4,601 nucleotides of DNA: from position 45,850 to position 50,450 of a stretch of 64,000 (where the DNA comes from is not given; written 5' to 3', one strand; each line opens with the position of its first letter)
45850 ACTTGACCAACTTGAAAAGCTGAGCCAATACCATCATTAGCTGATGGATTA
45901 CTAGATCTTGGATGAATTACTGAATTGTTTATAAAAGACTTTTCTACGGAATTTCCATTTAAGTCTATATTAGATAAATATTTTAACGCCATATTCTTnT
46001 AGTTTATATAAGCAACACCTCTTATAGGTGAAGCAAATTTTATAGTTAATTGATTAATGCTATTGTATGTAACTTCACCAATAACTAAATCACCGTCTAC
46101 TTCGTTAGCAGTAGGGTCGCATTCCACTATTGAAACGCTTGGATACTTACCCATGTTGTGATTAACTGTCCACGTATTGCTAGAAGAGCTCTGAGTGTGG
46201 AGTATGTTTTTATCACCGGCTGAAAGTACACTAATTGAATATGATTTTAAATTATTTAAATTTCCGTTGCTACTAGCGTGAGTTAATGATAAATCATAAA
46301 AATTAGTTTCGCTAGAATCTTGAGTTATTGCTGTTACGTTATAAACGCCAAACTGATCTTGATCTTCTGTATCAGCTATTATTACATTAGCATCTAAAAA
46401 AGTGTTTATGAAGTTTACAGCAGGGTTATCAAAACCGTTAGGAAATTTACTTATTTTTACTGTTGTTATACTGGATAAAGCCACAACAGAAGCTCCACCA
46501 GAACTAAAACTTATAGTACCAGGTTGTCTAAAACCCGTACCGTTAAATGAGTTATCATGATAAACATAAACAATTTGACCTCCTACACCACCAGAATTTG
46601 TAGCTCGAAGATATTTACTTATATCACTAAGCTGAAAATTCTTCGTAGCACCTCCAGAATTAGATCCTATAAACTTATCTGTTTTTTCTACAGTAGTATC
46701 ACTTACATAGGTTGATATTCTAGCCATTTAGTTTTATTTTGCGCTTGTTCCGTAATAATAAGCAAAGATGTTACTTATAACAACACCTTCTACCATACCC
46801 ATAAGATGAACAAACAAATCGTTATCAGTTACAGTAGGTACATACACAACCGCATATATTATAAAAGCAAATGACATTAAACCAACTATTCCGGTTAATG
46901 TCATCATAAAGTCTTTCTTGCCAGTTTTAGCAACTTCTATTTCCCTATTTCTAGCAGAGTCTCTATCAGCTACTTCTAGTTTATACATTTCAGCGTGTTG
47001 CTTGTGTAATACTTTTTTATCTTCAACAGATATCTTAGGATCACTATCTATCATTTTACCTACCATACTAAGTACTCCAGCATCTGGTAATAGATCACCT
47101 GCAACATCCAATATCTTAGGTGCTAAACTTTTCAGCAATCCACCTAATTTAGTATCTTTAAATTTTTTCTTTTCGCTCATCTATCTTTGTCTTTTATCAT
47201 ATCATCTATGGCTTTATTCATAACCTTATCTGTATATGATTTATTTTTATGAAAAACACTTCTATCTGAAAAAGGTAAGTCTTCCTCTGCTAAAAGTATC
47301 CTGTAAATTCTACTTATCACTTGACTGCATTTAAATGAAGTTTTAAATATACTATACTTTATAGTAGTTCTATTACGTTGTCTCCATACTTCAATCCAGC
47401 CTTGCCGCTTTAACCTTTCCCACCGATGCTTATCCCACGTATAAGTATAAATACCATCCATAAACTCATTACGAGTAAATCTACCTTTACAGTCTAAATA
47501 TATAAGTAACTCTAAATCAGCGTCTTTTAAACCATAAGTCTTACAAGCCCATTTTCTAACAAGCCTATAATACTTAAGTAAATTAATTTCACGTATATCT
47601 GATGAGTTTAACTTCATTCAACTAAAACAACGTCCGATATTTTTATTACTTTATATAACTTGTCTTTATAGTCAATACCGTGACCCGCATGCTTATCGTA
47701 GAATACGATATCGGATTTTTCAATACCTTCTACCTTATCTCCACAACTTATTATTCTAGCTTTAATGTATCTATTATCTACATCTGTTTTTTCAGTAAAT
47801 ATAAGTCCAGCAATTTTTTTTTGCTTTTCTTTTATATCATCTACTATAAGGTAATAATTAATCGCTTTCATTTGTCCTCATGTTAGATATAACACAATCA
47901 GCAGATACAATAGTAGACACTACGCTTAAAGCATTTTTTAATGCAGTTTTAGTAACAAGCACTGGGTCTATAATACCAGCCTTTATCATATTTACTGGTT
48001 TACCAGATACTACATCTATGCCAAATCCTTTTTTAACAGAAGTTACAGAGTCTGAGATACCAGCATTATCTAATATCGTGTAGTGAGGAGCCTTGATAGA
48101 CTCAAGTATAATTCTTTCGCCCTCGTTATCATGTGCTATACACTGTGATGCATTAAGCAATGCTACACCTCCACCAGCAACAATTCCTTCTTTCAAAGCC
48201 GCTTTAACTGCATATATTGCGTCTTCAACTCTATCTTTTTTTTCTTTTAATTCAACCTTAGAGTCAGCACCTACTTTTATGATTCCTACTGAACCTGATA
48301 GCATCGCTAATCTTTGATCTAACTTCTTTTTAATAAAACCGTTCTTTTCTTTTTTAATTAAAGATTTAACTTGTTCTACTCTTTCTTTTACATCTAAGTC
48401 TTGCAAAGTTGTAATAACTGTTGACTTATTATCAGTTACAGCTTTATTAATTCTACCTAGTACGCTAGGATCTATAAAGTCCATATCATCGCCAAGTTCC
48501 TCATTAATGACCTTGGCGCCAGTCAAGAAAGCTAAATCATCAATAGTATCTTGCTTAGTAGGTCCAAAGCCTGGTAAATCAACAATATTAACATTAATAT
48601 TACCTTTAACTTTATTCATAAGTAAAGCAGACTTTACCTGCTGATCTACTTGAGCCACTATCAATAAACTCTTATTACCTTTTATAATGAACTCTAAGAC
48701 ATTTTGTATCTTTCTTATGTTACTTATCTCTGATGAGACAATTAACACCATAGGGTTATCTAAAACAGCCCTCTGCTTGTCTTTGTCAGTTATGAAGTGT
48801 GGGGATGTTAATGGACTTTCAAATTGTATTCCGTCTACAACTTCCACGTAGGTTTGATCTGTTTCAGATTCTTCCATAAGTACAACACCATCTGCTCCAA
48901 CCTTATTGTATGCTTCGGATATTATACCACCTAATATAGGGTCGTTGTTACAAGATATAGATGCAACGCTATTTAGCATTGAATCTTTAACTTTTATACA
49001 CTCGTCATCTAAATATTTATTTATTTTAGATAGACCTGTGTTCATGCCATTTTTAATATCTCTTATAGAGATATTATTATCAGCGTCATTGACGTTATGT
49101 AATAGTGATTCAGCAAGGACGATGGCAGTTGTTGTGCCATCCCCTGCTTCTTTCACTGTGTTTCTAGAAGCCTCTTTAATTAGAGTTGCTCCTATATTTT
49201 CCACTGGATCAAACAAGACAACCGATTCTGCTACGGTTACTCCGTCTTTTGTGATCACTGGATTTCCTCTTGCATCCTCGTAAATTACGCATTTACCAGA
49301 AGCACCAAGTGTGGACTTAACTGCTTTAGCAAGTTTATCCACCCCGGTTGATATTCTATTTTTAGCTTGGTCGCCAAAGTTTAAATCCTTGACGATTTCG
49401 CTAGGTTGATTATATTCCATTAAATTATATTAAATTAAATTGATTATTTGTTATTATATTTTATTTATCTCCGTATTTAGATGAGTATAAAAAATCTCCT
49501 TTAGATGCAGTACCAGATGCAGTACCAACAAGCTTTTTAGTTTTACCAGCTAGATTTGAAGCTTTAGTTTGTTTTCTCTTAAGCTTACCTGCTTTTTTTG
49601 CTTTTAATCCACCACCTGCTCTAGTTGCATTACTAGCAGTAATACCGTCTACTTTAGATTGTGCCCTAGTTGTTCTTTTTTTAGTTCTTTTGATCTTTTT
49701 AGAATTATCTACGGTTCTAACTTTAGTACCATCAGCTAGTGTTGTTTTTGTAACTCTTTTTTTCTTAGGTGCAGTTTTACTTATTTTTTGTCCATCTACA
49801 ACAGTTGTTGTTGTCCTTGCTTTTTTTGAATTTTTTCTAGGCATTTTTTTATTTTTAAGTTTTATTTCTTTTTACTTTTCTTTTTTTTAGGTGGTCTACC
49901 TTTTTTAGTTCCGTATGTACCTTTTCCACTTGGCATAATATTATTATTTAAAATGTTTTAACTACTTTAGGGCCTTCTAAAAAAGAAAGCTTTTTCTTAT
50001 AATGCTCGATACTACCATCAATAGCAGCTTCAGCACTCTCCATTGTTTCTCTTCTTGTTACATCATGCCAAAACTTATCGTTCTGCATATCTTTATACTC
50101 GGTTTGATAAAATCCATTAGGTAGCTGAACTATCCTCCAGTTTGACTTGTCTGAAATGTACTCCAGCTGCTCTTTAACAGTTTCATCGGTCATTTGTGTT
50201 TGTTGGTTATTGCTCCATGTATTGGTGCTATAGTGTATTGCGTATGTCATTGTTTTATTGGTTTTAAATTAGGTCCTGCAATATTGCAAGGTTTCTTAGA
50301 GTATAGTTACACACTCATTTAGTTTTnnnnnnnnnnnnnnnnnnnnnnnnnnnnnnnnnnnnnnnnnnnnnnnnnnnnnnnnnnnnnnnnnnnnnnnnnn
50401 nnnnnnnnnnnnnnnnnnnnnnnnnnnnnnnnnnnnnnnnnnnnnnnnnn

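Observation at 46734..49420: Complete groEL-groES pair inside the virion module, in inverted order and translationally chained to two more genes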

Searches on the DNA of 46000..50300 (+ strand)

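Call 5: search_dna_similar(query=window:46000-50300:+, collection=phages, mode=near, max_rows=20)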
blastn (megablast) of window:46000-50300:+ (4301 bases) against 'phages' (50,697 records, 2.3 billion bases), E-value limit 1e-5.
No match.

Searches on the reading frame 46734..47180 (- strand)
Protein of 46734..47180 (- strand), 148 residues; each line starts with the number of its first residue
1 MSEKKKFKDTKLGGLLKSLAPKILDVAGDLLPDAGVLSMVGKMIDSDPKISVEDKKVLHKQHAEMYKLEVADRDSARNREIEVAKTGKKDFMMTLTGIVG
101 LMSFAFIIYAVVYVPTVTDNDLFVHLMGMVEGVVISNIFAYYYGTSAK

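Call 3: search_protein_families(library=pfam, proteins=[window:46734-47180:-], max_evalue=1)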
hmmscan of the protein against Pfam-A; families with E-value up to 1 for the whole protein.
window:46734-47180:- (148 aa): 2 families
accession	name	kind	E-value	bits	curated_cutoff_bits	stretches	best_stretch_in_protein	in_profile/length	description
PF07136.16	DUF1385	-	0.01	15.6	22.1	1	76-143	33-87/227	Protein of unknown function (DUF1385)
PF20556.3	DUF6768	-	0.13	12.4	27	1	84-127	35-78/123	Family of unknown function (DUF6768)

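Call 4: search_protein_families(library=phrogs, proteins=[window:46734-47180:-], max_evalue=0.01)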
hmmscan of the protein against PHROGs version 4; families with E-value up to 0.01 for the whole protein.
window:46734-47180:- (148 aa): 2 families
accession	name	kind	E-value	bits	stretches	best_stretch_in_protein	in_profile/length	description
phrog_1544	-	unknown function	0.0015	19.3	1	49-136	87-161/200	-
phrog_5157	-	unknown function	0.0037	17.6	1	55-143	160-240/331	-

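Call 40: search_protein_families(library=ncbifam, proteins=[window:46734-47180:-], max_evalue=0.1)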
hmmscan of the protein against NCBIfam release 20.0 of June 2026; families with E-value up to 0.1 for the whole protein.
window:46734-47180:- (148 aa): 0 families

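Call 75: search_dna_similar(query=window:46734-47180:-, collection=phages, mode=protein, max_rows=12, max_evalue=0.01)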
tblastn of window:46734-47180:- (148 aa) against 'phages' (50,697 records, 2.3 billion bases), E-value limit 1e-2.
Records with a match: 2; places in all: 2; records where one place covers at least 80% of the query: 0.
Best place of each record, by identity: <60% 2.
By first word of the organism name: Phage 1; Caudoviricetes 1.
By host as written in the record: Gammaproteobacteria 1; - 1.
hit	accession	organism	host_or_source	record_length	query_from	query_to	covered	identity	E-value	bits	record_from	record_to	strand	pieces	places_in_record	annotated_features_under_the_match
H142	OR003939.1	Phage DSL-LC04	Gammaproteobacteria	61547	30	146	79%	27.9%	2e-5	49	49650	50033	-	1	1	holin | hypothetical protein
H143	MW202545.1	Caudoviricetes sp.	Manatee Spring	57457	60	146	59%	30.1%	1e-3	44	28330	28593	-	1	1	none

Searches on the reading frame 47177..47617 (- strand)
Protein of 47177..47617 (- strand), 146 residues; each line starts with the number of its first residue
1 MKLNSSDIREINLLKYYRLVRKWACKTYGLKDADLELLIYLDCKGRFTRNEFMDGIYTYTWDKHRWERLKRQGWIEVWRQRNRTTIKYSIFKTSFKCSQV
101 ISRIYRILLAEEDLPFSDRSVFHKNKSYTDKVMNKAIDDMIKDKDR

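Call 3: search_protein_families(library=pfam, proteins=[window:47177-47617:-], max_evalue=1)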
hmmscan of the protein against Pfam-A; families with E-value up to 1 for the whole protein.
window:47177-47617:- (146 aa): 2 families
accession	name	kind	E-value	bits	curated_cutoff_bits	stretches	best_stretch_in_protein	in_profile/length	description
PF07390.16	P30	-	0.052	14.1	27.4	1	57-108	101-148/150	Mycoplasma P30 protein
PF08000.17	bPH_1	-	0.059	13.8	27.7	1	10-53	64-106/122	Bacterial PH domain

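Call 4: search_protein_families(library=phrogs, proteins=[window:47177-47617:-], max_evalue=0.01)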
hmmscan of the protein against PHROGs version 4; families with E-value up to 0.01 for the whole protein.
window:47177-47617:- (146 aa): 1 family
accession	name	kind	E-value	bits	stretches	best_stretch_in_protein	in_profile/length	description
phrog_17028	-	unknown function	4.2e-07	30.7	1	11-142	64-194/208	-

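Call 36: find_homologous_proteins(query=window:47177-47617:-, max_evalue=0.001)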
Query window:47177-47617:- (146 aa): 4442 proteins with E <= 0.001 among 4452 candidates; the best 120 are listed.
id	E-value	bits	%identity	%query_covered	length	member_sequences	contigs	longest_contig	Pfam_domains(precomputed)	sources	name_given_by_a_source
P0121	5.8e-83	294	84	100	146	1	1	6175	-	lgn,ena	-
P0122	2.9e-82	292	84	100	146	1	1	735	-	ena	-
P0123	3.3e-82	291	85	100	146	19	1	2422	-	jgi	jgi:hypothetical protein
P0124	3.9e-82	291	84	100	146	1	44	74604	-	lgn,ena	-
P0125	6.0e-82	291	84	100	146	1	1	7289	-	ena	-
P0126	7.9e-82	290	84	100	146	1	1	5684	-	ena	-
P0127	8.4e-82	290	84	100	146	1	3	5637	-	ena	-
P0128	8.6e-82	290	84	100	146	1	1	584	-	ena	-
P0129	8.9e-82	290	83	100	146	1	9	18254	-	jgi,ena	-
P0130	9.8e-82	290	84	100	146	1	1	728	-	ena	-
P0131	1.1e-81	290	83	100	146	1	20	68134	-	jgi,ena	jgi:hypothetical protein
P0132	1.2e-81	290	83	100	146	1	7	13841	-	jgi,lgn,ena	-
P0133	1.2e-81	290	84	100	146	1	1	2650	-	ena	-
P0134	1.4e-81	289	83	100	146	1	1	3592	-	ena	-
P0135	1.4e-81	289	83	100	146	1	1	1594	-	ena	-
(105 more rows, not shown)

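Call 40: search_protein_families(library=ncbifam, proteins=[window:47177-47617:-], max_evalue=0.1)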
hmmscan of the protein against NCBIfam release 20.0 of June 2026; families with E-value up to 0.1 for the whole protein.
window:47177-47617:- (146 aa): 0 families

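Call 47: predict_structure(alignment_id=A3)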
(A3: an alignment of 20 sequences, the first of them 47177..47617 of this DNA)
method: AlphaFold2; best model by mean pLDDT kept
length: 146 residues; sequences in the alignment: 20
mean_pLDDT: 74.5   pTM: 0.65
mean pLDDT of the five models: 74.5, 70.1, 68.3, 57.5, 47.3
residues with pLDDT >= 90: 29; 70-90: 62; 50-70: 48; < 50: 7
segments of 3 or more residues with pLDDT < 50: 1-4
pLDDT, mean of each block of 10 residues (from residue 1): 51 78 90 89 77 67 87 84 61 90 87 68 56 69 60
secondary structure, 60 per line:
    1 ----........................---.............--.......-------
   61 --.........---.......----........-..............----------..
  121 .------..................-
elements in order: H5-28 H32-44 H49-53 H63-71 E75-81 E86-93 H95-108 H128-145

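Call 51: fold_search(model_id=the predicted structure, library=pdb)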
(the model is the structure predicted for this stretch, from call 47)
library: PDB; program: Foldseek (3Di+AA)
matches with E <= 10: 691; with E <= 0.001: 0
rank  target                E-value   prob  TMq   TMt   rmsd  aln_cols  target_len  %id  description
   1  5hlg_B                2.9e-03  1.00  0.47  0.48  11.9       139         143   13  Structure of reduced AbfR bound to DNA (released 2017-01-25)
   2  8ylh_A                4.8e-03  1.00  0.47  0.43  10.7       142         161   17  Crystal structure of Pectobacterium atrosepticum PecS (released 2024-11-13)
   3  5hlg_D                6.1e-03  1.00  0.47  0.49  11.0       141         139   13  Structure of reduced AbfR bound to DNA (released 2017-01-25)
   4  5hlg_F                6.1e-03  1.00  0.47  0.50  11.8       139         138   14  Structure of reduced AbfR bound to DNA (released 2017-01-25)
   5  3voe_A                6.4e-03  1.00  0.47  0.50   9.3       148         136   13  Crystal Structure of wild type MarR (apo form) from E.coli (released 2013-03-06)
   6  5hlg_G                6.8e-03  1.00  0.47  0.50  12.1       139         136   12  Structure of reduced AbfR bound to DNA (released 2017-01-25)
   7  4mnu_A                7.2e-03  1.00  0.45  0.44  11.1       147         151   16  Crystal Structure of Uncharacterized SlyA-like Transcription Regulator from Listeria monocytogenes (released 2013-09-25)
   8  5hlg_C                7.6e-03  1.00  0.47  0.51  11.7       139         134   14  Structure of reduced AbfR bound to DNA (released 2017-01-25)
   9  8ylh_B                8.0e-03  1.00  0.48  0.44  10.6       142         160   17  Crystal structure of Pectobacterium atrosepticum PecS (released 2024-11-13)
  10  3vod_A                8.0e-03  1.00  0.45  0.48   9.4       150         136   12  Crystal Structure of mutant MarR C80S from E.coli (released 2013-03-06)
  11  5hlg_H                8.5e-03  1.00  0.46  0.48  12.0       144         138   14  Structure of reduced AbfR bound to DNA (released 2017-01-25)
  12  5hli_A                8.5e-03  1.00  0.48  0.48  10.4       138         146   16  Structure of Disulfide formed AbfR (released 2017-01-25)
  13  5hlg_E                9.0e-03  1.00  0.47  0.50  11.7       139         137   14  Structure of reduced AbfR bound to DNA (released 2017-01-25)
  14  5h3r_B                9.0e-03  1.00  0.46  0.48  10.2       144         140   14  Crystal Structure of mutant MarR C80S from E.coli complexed with operator DNA (released 2017-08-02)
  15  5hlg_A                9.5e-03  1.00  0.48  0.51  11.7       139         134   13  Structure of reduced AbfR bound to DNA (released 2017-01-25)
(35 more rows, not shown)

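Call 74: search_dna_similar(query=window:47177-47617:-, collection=phages, mode=protein, max_rows=12, max_evalue=0.01)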
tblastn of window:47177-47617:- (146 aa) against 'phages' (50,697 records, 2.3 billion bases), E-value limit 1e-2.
Records with a match: 70; places in all: 70; records where one place covers at least 80% of the query: 1.
Best place of each record, by identity: <60% 70.
By first word of the organism name: Flavobacterium 68; Maribacter 1; Caudoviricetes 1.
By host as written in the record: Flavobacterium sp. BAL314 68; Maribacter halichondriae 1; - 1.
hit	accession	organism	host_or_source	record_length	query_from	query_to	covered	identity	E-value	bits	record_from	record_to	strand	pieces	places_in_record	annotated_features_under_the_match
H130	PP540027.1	Maribacter phage Panino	Maribacter halichondriae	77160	9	145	94%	31.7%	3e-14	74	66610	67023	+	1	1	hypothetical protein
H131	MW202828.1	Caudoviricetes sp.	Manatee Spring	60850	9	118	75%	37.3%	6e-14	73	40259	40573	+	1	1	repressor protein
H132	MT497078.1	Flavobacterium phage vB_FspP_elemoE_10-3D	Flavobacterium sp. BAL314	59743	9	114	73%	27.3%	2e-3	43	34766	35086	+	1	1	hypothetical protein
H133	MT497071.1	Flavobacterium phage vB_FspP_elemoF_6-3D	Flavobacterium sp. BAL314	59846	9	114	73%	27.3%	2e-3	43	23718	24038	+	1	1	hypothetical protein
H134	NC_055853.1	Flavobacterium phage vB_FspP_elemoF_6-3D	Flavobacterium sp. BAL314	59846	9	114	73%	27.3%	2e-3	43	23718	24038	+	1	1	hypothetical protein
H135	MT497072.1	Flavobacterium phage vB_FspP_elemoE_6-9C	Flavobacterium sp. BAL314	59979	9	114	73%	27.3%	2e-3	43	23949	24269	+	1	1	hypothetical protein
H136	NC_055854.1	Flavobacterium phage vB_FspP_elemoE_6-9C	Flavobacterium sp. BAL314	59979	9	114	73%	27.3%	2e-3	43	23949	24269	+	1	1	hypothetical protein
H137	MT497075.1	Flavobacterium phage vB_FspP_elemoA_1-9A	Flavobacterium sp. BAL314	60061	9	114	73%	27.3%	2e-3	43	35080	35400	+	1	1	hypothetical protein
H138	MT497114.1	Flavobacterium phage vB_FspP_elemoA_7-3A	Flavobacterium sp. BAL314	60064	9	114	73%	27.3%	2e-3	43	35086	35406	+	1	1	hypothetical protein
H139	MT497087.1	Flavobacterium phage vB_FspP_elemoA_13-1B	Flavobacterium sp. BAL314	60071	9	114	73%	27.3%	2e-3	43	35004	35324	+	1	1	hypothetical protein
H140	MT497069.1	Flavobacterium phage vB_FspP_elemoA_15-9B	Flavobacterium sp. BAL314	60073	9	114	73%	27.3%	2e-3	43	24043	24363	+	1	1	hypothetical protein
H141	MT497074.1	Flavobacterium phage vB_FspP_elemoA_1-5B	Flavobacterium sp. BAL314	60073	9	114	73%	27.3%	2e-3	43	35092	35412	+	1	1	hypothetical protein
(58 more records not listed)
